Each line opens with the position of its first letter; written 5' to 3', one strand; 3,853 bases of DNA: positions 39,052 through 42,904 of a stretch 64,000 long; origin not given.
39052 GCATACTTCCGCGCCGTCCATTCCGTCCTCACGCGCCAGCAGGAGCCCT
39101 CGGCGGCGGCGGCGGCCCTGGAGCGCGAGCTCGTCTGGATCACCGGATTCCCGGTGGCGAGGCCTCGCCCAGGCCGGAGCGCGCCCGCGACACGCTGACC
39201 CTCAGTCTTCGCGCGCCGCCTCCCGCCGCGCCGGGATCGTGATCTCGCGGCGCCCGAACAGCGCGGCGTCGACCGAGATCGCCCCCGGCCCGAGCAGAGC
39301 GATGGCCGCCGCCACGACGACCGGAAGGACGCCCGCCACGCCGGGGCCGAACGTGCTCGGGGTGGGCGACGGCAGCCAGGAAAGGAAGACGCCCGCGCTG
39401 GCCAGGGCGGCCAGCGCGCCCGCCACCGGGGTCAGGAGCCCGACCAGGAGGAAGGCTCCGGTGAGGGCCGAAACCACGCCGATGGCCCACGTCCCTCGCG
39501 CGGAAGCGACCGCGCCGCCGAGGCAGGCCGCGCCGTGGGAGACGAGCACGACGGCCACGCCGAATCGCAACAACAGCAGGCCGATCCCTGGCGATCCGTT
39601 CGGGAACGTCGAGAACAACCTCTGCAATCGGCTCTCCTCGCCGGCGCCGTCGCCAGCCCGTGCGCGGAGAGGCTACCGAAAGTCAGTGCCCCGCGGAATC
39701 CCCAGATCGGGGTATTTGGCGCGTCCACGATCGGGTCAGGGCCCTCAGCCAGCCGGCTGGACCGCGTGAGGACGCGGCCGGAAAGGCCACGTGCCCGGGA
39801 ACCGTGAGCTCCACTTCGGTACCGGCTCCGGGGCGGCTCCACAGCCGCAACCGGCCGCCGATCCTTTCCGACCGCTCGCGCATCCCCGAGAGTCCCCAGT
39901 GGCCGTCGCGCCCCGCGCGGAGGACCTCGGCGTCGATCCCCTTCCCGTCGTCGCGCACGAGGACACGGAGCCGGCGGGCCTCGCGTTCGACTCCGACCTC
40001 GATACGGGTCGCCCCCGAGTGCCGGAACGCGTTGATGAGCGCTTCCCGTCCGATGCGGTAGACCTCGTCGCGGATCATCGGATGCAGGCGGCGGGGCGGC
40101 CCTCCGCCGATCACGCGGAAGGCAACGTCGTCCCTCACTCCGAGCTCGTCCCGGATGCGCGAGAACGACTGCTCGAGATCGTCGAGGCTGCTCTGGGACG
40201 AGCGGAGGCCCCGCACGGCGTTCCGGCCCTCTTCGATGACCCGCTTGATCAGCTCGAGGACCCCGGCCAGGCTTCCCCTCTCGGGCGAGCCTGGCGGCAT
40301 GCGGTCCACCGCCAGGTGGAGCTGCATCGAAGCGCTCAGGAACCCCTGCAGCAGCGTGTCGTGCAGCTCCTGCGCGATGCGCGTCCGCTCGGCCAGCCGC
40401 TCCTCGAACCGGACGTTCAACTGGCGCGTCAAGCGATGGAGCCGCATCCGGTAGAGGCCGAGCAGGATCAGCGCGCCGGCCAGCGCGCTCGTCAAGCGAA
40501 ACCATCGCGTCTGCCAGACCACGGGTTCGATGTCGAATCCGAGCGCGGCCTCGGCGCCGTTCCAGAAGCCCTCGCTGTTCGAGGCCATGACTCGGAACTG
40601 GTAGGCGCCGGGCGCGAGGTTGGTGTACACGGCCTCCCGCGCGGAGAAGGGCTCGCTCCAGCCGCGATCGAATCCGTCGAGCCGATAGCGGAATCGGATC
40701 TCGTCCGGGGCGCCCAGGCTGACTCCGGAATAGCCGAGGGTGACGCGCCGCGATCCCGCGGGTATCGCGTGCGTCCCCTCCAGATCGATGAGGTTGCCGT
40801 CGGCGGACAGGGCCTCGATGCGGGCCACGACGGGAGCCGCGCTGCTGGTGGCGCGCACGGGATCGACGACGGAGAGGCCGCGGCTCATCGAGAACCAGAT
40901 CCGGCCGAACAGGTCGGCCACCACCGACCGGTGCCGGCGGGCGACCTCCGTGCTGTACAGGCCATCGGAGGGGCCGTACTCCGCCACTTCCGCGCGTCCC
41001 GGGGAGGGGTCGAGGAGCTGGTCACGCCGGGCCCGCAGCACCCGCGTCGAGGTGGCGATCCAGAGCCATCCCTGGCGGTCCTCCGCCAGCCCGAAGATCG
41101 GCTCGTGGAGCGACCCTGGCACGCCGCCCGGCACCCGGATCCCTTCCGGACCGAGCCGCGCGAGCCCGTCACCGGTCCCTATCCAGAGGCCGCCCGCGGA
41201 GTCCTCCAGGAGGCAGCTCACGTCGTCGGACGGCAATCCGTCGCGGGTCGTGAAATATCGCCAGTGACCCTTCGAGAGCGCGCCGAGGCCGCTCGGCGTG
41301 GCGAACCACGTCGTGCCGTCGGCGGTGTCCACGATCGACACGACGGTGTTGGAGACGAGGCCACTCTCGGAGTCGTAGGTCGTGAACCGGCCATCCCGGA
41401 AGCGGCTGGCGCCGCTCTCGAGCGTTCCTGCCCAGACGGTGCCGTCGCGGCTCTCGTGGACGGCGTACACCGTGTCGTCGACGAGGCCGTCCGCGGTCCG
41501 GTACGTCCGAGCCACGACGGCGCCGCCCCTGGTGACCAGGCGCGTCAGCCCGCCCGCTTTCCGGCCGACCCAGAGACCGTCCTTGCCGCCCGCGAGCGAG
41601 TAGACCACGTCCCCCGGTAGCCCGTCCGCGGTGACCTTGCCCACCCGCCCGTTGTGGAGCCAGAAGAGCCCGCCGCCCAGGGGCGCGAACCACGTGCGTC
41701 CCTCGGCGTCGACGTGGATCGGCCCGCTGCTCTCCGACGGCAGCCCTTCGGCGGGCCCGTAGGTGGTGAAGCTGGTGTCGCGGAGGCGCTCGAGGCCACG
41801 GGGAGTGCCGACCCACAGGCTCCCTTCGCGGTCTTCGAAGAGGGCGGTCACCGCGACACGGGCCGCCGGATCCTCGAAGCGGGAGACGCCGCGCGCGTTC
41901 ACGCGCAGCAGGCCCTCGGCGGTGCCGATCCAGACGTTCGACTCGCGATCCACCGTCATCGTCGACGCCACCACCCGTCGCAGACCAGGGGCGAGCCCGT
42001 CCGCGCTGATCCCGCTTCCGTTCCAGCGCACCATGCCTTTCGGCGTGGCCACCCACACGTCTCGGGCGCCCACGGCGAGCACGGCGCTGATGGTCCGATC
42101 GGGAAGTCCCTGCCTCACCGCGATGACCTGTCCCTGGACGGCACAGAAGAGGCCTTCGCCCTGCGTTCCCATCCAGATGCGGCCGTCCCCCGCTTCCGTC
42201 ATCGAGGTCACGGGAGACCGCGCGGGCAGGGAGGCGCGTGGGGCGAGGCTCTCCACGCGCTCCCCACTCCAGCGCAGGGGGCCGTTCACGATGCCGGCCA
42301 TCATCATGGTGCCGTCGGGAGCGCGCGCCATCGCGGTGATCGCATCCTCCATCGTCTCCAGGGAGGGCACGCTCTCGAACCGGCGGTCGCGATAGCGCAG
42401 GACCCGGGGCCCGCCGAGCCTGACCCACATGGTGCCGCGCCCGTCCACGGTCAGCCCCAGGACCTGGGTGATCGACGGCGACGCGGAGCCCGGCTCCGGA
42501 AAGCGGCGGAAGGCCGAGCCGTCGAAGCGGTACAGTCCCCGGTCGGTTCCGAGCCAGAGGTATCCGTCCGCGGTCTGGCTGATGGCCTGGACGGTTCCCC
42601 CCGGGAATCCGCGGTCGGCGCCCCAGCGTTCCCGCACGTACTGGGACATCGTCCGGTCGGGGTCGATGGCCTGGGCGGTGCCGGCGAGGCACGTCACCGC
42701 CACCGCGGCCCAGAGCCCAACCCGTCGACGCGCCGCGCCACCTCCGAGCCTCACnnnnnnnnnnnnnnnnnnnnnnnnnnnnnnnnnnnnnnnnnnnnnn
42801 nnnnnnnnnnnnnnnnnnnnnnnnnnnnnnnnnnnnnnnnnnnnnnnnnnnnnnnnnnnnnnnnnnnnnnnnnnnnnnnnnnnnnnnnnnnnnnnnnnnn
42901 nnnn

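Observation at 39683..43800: GH16-like lipoprotein translationally coupled (GTGA) to a beta-propeller HisKA_3 sensor kinase: candidate glycan-sensing pair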

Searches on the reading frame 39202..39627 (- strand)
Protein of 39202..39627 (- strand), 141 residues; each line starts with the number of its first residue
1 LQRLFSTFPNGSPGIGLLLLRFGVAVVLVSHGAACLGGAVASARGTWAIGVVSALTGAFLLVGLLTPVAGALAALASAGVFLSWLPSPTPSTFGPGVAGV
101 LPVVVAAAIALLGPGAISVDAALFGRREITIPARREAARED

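Call 30: search_protein_families(library=pfam, proteins=[window:39202-39627:-], max_evalue=0.001)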
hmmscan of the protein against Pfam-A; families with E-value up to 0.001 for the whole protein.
window:39202-39627:- (141 aa): 0 families

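Call 49: search_protein_families(library=pfam, proteins=[window:39202-39627:-], max_evalue=10)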
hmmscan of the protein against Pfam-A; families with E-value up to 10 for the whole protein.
window:39202-39627:- (141 aa): 2 families
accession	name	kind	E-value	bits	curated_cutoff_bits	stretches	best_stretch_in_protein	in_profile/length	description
PF04173.18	DoxD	-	0.0031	17.9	22.7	1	49-124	71-145/167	TQO small subunit DoxD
PF04224.18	DUF417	-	2.6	8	27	1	48-104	89-146/175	Protein of unknown function, DUF417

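Call 50: search_protein_families(library=ncbifam, proteins=[window:39202-39627:-], max_evalue=1)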
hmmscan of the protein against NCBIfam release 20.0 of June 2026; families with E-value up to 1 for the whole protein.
window:39202-39627:- (141 aa): 0 families

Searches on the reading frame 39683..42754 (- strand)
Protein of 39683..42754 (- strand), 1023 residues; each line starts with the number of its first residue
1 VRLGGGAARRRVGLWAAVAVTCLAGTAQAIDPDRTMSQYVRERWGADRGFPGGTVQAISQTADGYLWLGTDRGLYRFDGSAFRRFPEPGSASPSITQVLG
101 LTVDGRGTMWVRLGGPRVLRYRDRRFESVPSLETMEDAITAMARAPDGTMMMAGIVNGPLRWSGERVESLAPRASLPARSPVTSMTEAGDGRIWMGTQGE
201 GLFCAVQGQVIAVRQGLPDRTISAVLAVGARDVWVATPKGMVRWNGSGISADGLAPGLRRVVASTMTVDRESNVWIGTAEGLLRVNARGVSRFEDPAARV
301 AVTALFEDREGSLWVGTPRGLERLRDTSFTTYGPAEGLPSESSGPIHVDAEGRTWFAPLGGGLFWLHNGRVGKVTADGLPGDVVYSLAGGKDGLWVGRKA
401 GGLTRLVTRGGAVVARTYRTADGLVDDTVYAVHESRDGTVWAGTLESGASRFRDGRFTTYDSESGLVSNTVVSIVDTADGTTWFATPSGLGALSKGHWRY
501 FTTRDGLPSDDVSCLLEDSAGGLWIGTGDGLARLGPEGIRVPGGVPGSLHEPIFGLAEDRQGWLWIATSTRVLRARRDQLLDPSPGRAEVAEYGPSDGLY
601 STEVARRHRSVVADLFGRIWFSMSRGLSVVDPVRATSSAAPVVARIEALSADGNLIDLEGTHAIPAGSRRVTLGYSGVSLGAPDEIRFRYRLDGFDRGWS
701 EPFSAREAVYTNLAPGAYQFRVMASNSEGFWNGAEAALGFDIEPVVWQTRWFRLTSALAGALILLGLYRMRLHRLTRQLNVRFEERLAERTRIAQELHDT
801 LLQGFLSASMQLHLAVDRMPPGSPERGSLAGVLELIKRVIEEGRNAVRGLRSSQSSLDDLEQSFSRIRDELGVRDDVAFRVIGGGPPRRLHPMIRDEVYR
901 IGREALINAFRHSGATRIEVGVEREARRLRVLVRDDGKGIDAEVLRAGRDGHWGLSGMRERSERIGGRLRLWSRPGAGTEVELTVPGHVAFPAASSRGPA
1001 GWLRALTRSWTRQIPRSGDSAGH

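Call 3: search_protein_families(library=pfam, proteins=[window:39683-42754:-], max_evalue=0.01)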
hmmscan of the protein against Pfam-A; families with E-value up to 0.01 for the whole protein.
window:39683-42754:- (1023 aa): 6 families
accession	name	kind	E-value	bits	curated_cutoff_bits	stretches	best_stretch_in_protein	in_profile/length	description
PF07494.17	Reg_prop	-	3.7e-43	140.4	20.4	3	506-528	1-23/24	Two component regulator propeller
PF07495.19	Y_Y_Y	-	7.2e-15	55.1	26.6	1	682-742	4-64/65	Y_Y_Y domain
PF02518.31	HATPase_c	-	5.8e-14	52.9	26.4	1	896-986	4-108/111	Histidine kinase-, DNA gyrase B-, and HSP90-like ATPase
PF07730.19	HisKA_3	-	2.3e-12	47.7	24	1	789-854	1-67/68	Histidine kinase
PF13581.12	HATPase_c_2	-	0.00037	21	27.4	1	899-960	33-92/127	Histidine kinase-like ATPase domain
PF23748.1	Beta-prop_LRRK2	-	0.0011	18.4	26.9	0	511-530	275-294/359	LRRK2 beta propeller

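Call 7: search_protein_families(library=ncbifam, proteins=[window:39683-42754:-], max_evalue=1)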
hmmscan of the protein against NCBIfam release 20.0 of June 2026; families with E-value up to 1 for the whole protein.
window:39683-42754:- (1023 aa): 19 families
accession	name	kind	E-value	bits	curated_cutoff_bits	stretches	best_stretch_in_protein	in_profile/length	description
NF008184.0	PRK10935.1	equivalog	2.4e-22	79.3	553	1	787-986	361-558/565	nitrate/nitrite two-component system sensor histidine kinase NarQ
NF052443.1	SensHisKinMctS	equivalog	6.4e-22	77.5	700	1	772-988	236-449/457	two-component system sensor histidine kinase MctS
NF047786.1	his_kin_MadS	equivalog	8.1e-22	77.9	500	1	773-986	212-434/434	MadS family sensor histidine kinase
NF008649.0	PRK11644.1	equivalog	2.4e-18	66.2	408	1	771-987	288-496/499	signal transduction histidine-protein kinase/phosphatase UhpB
NF047322.1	HK_morpho_MacS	equivalog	3.8e-17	62.5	300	1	769-986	160-367/367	MacS family sensor histidine kinase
NF052531.1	Strep_LiaS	equivalog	2.9e-16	59.6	450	1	788-986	131-326/328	envelope stress sensor histidine kinase LiaS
NF007896.0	PRK10600.1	equivalog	3.4e-14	52.4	578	1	788-985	389-583/598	nitrate/nitrite two-component system sensor histidine kinase NarX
NF052228.1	T9SS_PorZ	equivalog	1.6e-13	50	260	3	458-536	466-558/757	type IX secretion system anionic LPS delivery protein PorZ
NF040691.1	MtrAB_MtrB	equivalog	0.00017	20.7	450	1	871-988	362-493/507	MtrAB system histidine kinase MtrB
NF041832.1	near_NosP_CTERM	subfamily_domain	0.00078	18.6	400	1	899-945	122-168/370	NahK/ErcS family hybrid sensor histidine kinase/response regulator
NF008298.1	PRK11086.1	subfamily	0.009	14.5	520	1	907-986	436-524/529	DcuS/MalK family sensor histidine kinase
NF011874.0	PRK15347.1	equivalog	0.049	11.6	852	1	907-986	523-613/921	two component system sensor kinase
TIGR02966.1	phoR_proteo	equivalog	0.091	11.8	334.2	1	906-945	238-278/333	phosphate regulon sensor histidine kinase PhoR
NF010411.0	PRK13837.1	equivalog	0.096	10.6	647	1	925-995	604-683/828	two-component system VirA-like sensor kinase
TIGR01925.2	spIIAB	equivalog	0.13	12.2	135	1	905-941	49-85/137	anti-sigma F factor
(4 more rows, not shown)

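Call 24: search_solved_structures(query=window:39683-42754:-, max_evalue=0.001)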
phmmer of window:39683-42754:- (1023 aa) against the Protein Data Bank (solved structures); distinct sequences matched with E-value up to 0.001: 13.
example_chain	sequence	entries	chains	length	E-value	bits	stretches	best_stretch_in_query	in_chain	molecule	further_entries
3v9f_A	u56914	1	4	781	2e-39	138.7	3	300-532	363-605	Two-component system sensor histidine kinase/response regulator, hybrid (One-component sys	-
4a2l_A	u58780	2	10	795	2.9e-39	138.1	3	302-541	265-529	TWO-COMPONENT SYSTEM SENSOR HISTIDINE KINASE/RESPONSE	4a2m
3va6_A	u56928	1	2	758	3.3e-16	61.8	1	64-327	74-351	Two-component system sensor histidine kinase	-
3ott_A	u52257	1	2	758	3.3e-16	61.8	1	64-327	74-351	Two-component system sensor histidine kinase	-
4gt8_A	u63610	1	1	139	2.9e-10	42.1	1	889-986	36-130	Sensor protein vraS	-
3gig_A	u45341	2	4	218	1.1e-08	36.8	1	770-987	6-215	Sensor histidine kinase desK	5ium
7ssj_A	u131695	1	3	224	1.3e-08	36.7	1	771-987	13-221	Sensor histidine kinase DesK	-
3ehf_A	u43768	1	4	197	6.6e-08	34.3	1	786-987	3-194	Sensor kinase (YocF protein)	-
3gie_A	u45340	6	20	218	1.5e-07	33.2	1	770-987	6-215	Sensor histidine kinase desK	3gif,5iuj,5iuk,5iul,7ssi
3ehh_A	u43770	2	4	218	9.2e-07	30.5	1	770-987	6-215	Sensor kinase (YocF protein)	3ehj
3zxo_A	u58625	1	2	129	1.7e-06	29.6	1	885-980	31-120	REDOX SENSOR HISTIDINE KINASE RESPONSE REGULATOR DEVS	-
8sbm_A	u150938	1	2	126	4.3e-06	28.3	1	885-980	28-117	GAF domain-containing protein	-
3zxq_A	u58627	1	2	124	4.6e-06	28.2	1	884-986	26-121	HYPOXIA SENSOR HISTIDINE KINASE RESPONSE REGULATOR DOST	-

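Call 35: list_cluster_members(proteins=[P0121, window:39683-42754:-, window:25061-25690:-, window:34823-36271:-])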
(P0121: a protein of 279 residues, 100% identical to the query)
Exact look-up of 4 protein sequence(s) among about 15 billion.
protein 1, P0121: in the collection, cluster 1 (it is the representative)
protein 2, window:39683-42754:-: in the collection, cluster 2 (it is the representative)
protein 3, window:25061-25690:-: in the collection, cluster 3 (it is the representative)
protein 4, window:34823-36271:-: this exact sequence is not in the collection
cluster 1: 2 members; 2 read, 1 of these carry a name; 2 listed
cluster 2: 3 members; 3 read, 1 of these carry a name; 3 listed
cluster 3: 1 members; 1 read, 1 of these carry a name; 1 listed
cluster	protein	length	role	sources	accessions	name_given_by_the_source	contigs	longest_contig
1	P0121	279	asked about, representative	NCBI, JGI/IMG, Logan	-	signal transduction histidine kinase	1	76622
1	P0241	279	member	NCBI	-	-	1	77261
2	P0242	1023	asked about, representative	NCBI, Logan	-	-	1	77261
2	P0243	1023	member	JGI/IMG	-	signal transduction histidine kinase/ligand-binding sensor domain-containing protein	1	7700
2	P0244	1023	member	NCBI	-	-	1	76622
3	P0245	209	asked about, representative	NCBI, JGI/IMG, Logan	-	DNA-binding NarL/FixJ family response regulator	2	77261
